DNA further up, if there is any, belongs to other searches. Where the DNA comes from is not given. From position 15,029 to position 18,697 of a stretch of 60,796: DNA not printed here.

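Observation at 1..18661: Fasciclin-rich, CAZyme-free double SusC/SusD operon: candidate undescribed surface capture/uptake system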

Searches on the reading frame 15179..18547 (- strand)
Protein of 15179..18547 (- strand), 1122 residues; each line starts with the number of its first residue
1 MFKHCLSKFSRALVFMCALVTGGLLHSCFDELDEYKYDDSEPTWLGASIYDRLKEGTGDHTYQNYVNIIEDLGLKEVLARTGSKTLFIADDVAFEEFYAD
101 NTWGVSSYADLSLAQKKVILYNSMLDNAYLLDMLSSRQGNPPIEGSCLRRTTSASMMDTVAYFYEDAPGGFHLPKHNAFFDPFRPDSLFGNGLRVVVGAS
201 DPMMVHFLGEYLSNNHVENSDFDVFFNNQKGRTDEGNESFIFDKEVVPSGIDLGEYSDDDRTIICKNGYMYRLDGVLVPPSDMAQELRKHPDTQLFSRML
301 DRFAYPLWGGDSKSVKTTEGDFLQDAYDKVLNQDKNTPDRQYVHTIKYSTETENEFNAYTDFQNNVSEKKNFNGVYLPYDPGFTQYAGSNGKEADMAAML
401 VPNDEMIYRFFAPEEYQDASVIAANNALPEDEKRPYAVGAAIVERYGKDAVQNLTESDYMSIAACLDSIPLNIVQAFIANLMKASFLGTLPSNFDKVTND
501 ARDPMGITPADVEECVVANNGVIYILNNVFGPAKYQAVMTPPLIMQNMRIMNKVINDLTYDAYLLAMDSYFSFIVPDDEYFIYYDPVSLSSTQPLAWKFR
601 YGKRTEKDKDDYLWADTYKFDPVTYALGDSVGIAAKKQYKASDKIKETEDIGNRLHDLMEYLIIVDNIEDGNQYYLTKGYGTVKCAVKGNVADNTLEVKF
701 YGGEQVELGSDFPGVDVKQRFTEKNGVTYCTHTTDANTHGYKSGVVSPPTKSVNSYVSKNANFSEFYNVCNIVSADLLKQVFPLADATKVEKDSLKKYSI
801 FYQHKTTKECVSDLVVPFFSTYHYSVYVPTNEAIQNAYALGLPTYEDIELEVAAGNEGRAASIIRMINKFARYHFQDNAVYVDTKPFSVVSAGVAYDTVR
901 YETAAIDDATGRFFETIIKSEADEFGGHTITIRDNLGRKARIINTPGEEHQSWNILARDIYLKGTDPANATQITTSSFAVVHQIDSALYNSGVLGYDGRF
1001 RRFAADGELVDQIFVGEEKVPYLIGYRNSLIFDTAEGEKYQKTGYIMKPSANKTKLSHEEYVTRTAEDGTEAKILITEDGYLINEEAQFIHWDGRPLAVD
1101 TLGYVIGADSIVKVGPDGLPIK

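Call 3: search_protein_families(library=pfam, proteins=[window:15179-18547:-], max_evalue=0.01)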
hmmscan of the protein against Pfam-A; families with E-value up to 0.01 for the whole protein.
window:15179-18547:- (1122 aa): 1 family
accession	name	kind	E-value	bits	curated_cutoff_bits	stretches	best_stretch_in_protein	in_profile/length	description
PF02469.27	Fasciclin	-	0.0011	19.7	22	0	62-135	3-73/123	Fasciclin domain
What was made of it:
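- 15179..18547 (-): FAS_A: 1122-aa surface lipoprotein with four tandem FAS1 domains (about residues 40-990) and a beta-rich C-terminal region (about 990-1122) with no structural match. Pfam Fasciclin 19.7 bits, below the cut-off (call 3).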

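Call 7: search_protein_families(library=ncbifam, proteins=[window:15179-18547:-], max_evalue=0.01)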
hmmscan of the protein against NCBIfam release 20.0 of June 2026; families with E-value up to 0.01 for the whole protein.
window:15179-18547:- (1122 aa): 0 families

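Call 27: search_solved_structures(query=window:15179-18547:-, max_evalue=1)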
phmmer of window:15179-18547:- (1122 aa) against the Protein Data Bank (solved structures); distinct sequences matched with E-value up to 1: 0.

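Call 33: find_homologous_proteins(query=window:15179-18547:-, max_evalue=0.00001)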
Query window:15179-18547:- (1122 aa): 1348 proteins with E <= 0.00001 among 8000 candidates; the best 120 are listed.
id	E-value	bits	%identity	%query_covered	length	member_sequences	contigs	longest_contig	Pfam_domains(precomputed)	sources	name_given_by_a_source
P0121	0.0e+0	2488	95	100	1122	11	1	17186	-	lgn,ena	-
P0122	0.0e+0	1681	68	100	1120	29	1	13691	PF02469.28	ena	-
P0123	0.0e+0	1616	65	100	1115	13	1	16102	PF02469.28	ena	-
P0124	0.0e+0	1608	65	100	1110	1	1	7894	-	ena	-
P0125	0.0e+0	1538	63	100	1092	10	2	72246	PF02469.28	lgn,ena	-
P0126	0.0e+0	1518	63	100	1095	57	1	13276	PF02469.28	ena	-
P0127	0.0e+0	1518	63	100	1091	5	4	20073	-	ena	-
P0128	0.0e+0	1515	63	100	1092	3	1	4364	-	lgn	-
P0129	0.0e+0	1132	50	100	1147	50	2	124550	-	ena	-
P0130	0.0e+0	1128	50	100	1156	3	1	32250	PF02469.28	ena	-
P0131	0.0e+0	1127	50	99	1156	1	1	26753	PF02469.28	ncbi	-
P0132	0.0e+0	1078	49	100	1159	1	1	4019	-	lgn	-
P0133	0.0e+0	1074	49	100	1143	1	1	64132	PF02469.28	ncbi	-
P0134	0.0e+0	1052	48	100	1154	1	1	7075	-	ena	-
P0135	0.0e+0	1040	48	100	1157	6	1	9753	PF02469.28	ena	-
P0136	0.0e+0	1024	48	100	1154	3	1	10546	PF02469.28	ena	-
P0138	0.0e+0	1019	48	100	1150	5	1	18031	PF02469.28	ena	-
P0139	2.9e-298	1010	48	100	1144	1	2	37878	PF02469.28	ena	-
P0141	3.9e-279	947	45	97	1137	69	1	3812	PF02469.28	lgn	-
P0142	1.4e-277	942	46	97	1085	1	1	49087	PF02469.28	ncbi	-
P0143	1.5e-277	942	45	97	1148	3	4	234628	PF02469.28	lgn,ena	-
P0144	3.1e-276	938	44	97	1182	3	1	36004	PF02469.28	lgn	-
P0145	6.5e-274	930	44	97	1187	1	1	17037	PF02469.28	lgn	-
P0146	3.1e-272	924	45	97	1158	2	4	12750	PF02469.28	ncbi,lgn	-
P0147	5.5e-270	917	44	97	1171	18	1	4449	PF02469.28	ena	-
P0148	1.5e-266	906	44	97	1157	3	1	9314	PF02469.28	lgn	-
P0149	2.5e-265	901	44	97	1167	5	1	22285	PF02469.28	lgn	-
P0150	6.7e-263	893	45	97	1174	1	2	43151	PF02469.28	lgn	-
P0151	6.5e-261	887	43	97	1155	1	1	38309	PF02469.28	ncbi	-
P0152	8.8e-258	876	43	97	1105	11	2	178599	PF02469.28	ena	-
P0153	9.0e-257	873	41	100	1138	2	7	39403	PF02469.28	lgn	-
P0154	8.8e-256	870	43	97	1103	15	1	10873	PF02469.28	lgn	-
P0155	1.4e-253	863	42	96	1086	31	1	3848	PF02469.28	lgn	-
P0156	1.3e-252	859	43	97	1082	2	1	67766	PF02469.28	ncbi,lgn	-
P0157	1.7e-252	859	43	99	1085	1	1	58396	PF02469.28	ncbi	-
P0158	1.4e-251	856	42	97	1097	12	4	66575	PF02469.28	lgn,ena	-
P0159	1.6e-251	856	44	97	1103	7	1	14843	PF02469.28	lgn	-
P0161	3.7e-250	851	43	97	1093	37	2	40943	PF02469.28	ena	-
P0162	4.9e-250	851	42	99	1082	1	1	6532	PF02469.28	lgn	-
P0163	1.5e-249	849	44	96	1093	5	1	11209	PF02469.28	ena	-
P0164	1.5e-249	849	43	97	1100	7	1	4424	PF02469.28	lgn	-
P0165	1.7e-249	849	41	97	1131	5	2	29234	PF02469.28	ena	-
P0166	2.4e-249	849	41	96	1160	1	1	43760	PF02469.28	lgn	-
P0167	1.8e-248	846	42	99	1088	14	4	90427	PF02469.28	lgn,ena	-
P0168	4.2e-248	844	42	97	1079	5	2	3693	PF02469.28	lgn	-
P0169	7.6e-247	840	43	97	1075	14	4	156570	PF02469.28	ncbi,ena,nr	ncbi:MAG: hypothetical protein IKU76_01520 [Bacteroidaceae bacterium]|nr:hypothetical protein [Bacte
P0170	8.1e-246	837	41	97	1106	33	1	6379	PF02469.28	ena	-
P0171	8.5e-245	833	42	97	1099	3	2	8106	PF02469.28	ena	-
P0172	1.4e-244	833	45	90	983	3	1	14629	PF02469.28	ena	-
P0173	5.5e-242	824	43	97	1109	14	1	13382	PF02469.28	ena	-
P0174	1.0e-241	823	42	97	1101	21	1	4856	PF02469.28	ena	-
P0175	7.6e-241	820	42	96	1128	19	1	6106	PF02469.28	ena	-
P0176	1.7e-240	819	43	97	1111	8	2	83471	PF02469.28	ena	-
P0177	2.0e-238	812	41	97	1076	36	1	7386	PF02469.28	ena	-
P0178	6.3e-238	811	42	99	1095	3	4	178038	PF02469.28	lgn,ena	-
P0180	1.7e-237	809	44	90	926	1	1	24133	PF02469.28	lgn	-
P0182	1.3e-235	803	42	97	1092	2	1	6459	PF02469.28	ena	-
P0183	7.1e-235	801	42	97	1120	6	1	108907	PF02469.28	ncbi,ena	-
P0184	8.1e-234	797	42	97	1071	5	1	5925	PF02469.28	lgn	-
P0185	2.9e-233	795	40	100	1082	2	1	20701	PF02469.28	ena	-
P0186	7.2e-233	794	41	100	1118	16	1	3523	PF02469.28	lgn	-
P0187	2.2e-232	792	42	97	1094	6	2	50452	PF02469.28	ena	-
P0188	7.4e-232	791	41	97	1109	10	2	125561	PF02469.28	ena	-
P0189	4.2e-231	788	40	95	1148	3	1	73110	PF02469.28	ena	-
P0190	5.6e-231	788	41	97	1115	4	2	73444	PF02469.28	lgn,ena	-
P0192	1.0e-229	784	41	98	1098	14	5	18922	PF02469.28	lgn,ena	-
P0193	2.0e-228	779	41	100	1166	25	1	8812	PF02469.28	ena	-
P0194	4.4e-228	778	41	97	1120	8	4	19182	PF02469.28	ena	-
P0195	4.4e-227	775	41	97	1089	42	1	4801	PF02469.28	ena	-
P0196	3.3e-226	772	40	97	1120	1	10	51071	PF02469.28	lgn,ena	-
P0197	1.4e-225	770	41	97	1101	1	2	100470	PF02469.28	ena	-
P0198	1.7e-225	770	41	97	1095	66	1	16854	PF02469.28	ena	-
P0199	3.1e-225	769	40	97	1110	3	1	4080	PF02469.28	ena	-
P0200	4.2e-225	768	41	97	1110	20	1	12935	PF02469.28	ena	-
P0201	9.1e-225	767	40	97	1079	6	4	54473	PF02469.28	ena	-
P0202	1.3e-224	767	41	96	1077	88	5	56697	PF02469.28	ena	-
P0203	3.0e-224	765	40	97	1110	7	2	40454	PF02469.28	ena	-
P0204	7.1e-224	764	41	97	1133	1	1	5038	PF02469.28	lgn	-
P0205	1.6e-223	763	40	97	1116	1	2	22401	PF02469.28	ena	-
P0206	1.7e-223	763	40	97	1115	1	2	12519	PF02469.28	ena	-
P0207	4.9e-223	761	40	97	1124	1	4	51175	PF02469.28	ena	-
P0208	1.6e-222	760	41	97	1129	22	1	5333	PF02469.28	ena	-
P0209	2.6e-222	759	41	97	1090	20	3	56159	PF02469.28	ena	-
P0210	2.9e-222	759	40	97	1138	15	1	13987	PF02469.28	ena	-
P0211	3.1e-222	759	40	99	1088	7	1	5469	PF02469.28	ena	-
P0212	3.2e-222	759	40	97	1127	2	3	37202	PF02469.28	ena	-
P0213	1.2e-221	757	40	97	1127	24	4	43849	PF02469.28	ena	-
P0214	1.6e-221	756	41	96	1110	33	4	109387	PF02469.28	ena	-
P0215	1.7e-221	756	40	97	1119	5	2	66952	PF02469.28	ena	-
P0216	2.8e-221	756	40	97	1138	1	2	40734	PF02469.28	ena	-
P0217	5.2e-221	755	40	97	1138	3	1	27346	PF02469.28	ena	-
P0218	2.0e-220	753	40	97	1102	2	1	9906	PF02469.28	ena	-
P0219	2.4e-220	753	40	97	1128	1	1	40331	PF02469.28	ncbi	-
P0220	4.3e-220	752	40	97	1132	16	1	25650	PF02469.28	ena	-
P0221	5.7e-220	751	41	97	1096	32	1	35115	PF02469.28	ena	-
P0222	7.0e-220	751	40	97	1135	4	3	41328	PF02469.28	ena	-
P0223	7.6e-220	751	40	97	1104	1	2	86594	PF02469.28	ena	-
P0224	1.1e-219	750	40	97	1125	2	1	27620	PF02469.28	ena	-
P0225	2.2e-219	749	39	97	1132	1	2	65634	PF02469.28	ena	-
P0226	1.6e-218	746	40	97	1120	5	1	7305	PF02469.28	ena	-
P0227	8.4e-218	744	38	100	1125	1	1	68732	PF02469.28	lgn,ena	-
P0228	3.2e-217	742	40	97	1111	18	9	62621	PF02469.28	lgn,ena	-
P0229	4.1e-217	742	40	97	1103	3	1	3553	PF02469.28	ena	-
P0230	2.9e-216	739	40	97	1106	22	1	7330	PF02469.28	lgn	-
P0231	4.4e-216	738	40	97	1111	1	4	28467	PF02469.28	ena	-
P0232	9.7e-216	737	39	97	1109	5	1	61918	PF02469.28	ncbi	-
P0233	1.1e-214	734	40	100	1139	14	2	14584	PF02469.28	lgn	-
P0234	4.2e-214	732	41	96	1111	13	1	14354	PF02469.28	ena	-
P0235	9.8e-214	731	39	100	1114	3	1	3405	PF02469.28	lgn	-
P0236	1.4e-213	730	39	99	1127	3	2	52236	PF02469.28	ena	-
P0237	2.3e-213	729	41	93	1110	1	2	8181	PF02469.28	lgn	-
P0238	1.1e-212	727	39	97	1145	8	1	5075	PF02469.28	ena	-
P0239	7.5e-212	724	41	93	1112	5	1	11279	PF02469.28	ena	-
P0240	1.6e-211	723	39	97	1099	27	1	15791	PF02469.28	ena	-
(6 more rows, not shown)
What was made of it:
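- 15179..18547 (-): Orthologs carry PF02469 (call 33).
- On Fasciclin / FAS1 domain (PF02469): FAS_A itself is below (19.7 bits), but its orthologs carry the hit (calls 3, 33).
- Checked: Most FAS_A orthologs carry a precomputed PF02469 hit (call 33).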

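Call 37: search_solved_structures(query=A2, max_evalue=1, show_alignments=1)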
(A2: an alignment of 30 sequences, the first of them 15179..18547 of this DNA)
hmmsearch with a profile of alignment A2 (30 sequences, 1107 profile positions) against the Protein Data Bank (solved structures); distinct sequences matched with E-value up to 1: 3.
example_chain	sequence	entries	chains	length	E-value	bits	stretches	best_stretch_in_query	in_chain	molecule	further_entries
5yjh_A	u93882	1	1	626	0.033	15.2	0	58-97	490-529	Periostin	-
5yjg_A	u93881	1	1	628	0.033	15.1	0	58-97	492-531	Periostin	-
5wt7_A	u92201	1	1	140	0.47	11.3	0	53-97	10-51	Periostin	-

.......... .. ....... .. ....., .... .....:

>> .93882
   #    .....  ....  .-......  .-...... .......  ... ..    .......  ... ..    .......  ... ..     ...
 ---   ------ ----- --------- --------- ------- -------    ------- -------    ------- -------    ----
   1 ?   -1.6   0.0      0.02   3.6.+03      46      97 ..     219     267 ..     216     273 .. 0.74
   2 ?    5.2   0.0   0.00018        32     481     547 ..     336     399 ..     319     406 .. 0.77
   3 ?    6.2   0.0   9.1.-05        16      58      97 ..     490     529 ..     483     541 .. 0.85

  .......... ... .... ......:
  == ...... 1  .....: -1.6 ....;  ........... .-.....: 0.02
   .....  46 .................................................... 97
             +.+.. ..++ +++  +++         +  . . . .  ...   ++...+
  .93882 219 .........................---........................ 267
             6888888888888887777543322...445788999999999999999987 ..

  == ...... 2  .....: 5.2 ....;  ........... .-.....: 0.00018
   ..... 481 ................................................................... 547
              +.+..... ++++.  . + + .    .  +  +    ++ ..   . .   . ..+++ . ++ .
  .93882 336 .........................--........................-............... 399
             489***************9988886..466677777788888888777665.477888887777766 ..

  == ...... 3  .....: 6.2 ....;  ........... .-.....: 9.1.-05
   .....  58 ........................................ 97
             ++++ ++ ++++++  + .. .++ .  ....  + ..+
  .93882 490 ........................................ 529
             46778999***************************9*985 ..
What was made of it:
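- Tried and rejected: The FAS_A family profile against PDB sequences gave only marginal periostin hits, E 0.03 (call 37).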

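Call 42: find_encoding_contigs(protein=P0143, flank=10000, max_places=2)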
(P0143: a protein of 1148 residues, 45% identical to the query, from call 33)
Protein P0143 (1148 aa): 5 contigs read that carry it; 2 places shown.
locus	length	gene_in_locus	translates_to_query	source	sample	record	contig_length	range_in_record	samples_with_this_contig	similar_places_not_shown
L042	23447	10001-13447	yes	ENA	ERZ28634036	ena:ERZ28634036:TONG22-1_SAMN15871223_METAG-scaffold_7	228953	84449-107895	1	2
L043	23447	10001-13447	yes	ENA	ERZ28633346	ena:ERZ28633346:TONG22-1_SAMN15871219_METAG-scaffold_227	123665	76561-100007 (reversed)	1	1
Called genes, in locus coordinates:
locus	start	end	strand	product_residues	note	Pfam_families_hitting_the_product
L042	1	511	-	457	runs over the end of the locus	PF26410:GH5_mannosidase, PF00150:Cellulase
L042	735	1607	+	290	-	PF01012:ETF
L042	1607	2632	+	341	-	PF01012:ETF, PF00766:ETF_alpha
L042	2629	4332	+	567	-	PF02771:Acyl-CoA_dh_N, PF02770:Acyl-CoA_dh_M, PF00441:Acyl-CoA_dh_1, PF08028:Acyl-CoA_dh_2, PF12186:AcylCoA_dehyd_C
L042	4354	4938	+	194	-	PF00254:FKBP_C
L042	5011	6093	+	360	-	PF01264:Chorismate_synt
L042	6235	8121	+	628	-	PF19529:DUF6057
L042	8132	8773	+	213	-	-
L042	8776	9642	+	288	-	PF26550:Tricorn_2nd (faint), PF26549:Tricorn_N (faint), PF07676:PD40 (faint)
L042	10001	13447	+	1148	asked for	PF02469:Fasciclin (faint)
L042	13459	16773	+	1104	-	PF13620:CarboxypepD_reg (weak), PF13715:CarbopepD_reg_2, PF07715:Plug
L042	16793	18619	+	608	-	PF14322:SusD-like_3, PF07980:SusD_RagB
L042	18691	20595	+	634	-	PF02469:Fasciclin (faint)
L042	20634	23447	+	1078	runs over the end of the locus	PF13620:CarboxypepD_reg, PF13715:CarbopepD_reg_2, PF07715:Plug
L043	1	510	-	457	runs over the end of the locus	PF26410:GH5_mannosidase, PF00150:Cellulase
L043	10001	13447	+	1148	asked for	PF02469:Fasciclin (faint)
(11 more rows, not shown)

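Call 43: find_encoding_contigs(protein=P0169, flank=10000, max_places=2)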
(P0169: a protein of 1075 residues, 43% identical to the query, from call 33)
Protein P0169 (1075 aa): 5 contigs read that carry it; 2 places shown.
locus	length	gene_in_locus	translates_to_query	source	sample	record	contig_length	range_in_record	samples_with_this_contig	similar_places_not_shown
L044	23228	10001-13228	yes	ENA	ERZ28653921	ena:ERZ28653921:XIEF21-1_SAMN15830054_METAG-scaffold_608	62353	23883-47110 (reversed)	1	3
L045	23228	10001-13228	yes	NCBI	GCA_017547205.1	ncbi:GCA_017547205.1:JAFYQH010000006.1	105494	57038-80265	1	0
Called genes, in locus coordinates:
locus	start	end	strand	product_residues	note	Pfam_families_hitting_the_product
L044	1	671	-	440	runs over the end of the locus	PF26410:GH5_mannosidase, PF00150:Cellulase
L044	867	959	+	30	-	-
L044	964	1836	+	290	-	PF01012:ETF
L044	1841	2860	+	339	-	PF01012:ETF, PF00766:ETF_alpha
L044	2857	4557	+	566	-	PF02771:Acyl-CoA_dh_N, PF02770:Acyl-CoA_dh_M, PF00441:Acyl-CoA_dh_1, PF08028:Acyl-CoA_dh_2, PF12186:AcylCoA_dehyd_C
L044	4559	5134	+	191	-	PF00254:FKBP_C (weak)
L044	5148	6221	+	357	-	PF01264:Chorismate_synt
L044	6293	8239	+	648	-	PF19529:DUF6057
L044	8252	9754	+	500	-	PF07676:PD40 (faint), PF26549:Tricorn_N (faint), PF26550:Tricorn_2nd (faint)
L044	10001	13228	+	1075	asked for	PF02469:Fasciclin (faint)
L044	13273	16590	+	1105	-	PF13715:CarbopepD_reg_2, PF07715:Plug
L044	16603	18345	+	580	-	PF14322:SusD-like_3, PF07980:SusD_RagB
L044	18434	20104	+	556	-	PF02469:Fasciclin (faint)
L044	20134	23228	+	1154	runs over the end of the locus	PF13620:CarboxypepD_reg (weak), PF13715:CarbopepD_reg_2, PF25020:TTR_TEN1-4 (faint), PF13620:CarboxypepD_reg, PF13715:CarbopepD_reg_2, PF07715:Plug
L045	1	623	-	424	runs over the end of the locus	PF26410:GH5_mannosidase, PF00150:Cellulase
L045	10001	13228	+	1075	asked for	PF02469:Fasciclin (faint)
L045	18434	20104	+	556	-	PF02469:Fasciclin (faint)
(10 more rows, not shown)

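Call 44: find_encoding_contigs(protein=P0227, flank=10000, max_places=2)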
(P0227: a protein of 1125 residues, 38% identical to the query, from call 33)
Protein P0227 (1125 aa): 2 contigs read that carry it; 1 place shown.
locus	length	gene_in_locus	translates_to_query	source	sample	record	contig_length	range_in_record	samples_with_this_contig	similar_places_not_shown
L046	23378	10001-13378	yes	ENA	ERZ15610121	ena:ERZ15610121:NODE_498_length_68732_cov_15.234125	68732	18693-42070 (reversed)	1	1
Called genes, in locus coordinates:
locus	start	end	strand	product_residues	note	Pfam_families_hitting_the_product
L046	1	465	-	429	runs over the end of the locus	PF26410:GH5_mannosidase, PF00150:Cellulase (weak)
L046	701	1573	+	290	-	PF01012:ETF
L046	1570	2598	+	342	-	PF01012:ETF, PF00766:ETF_alpha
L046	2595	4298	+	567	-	PF02771:Acyl-CoA_dh_N, PF02770:Acyl-CoA_dh_M, PF00441:Acyl-CoA_dh_1, PF08028:Acyl-CoA_dh_2, PF22924:ACOX_C_alpha1 (weak), PF12186:AcylCoA_dehyd_C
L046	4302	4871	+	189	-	PF00254:FKBP_C (weak)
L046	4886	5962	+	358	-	PF01264:Chorismate_synt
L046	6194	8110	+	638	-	PF19529:DUF6057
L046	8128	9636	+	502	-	PF26550:Tricorn_2nd (faint), PF07676:PD40 (faint), PF26549:Tricorn_N (weak)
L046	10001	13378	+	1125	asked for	PF02469:Fasciclin (faint)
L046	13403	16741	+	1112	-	PF13620:CarboxypepD_reg (weak), PF13715:CarbopepD_reg_2, PF07715:Plug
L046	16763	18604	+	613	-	PF14322:SusD-like_3, PF07980:SusD_RagB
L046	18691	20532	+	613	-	-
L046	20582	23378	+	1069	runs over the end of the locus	PF13620:CarboxypepD_reg, PF13715:CarbopepD_reg_2, PF07715:Plug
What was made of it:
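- A GH5 gene lies about 10 kb upstream on the opposite strand in several relatives (calls 42-44).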
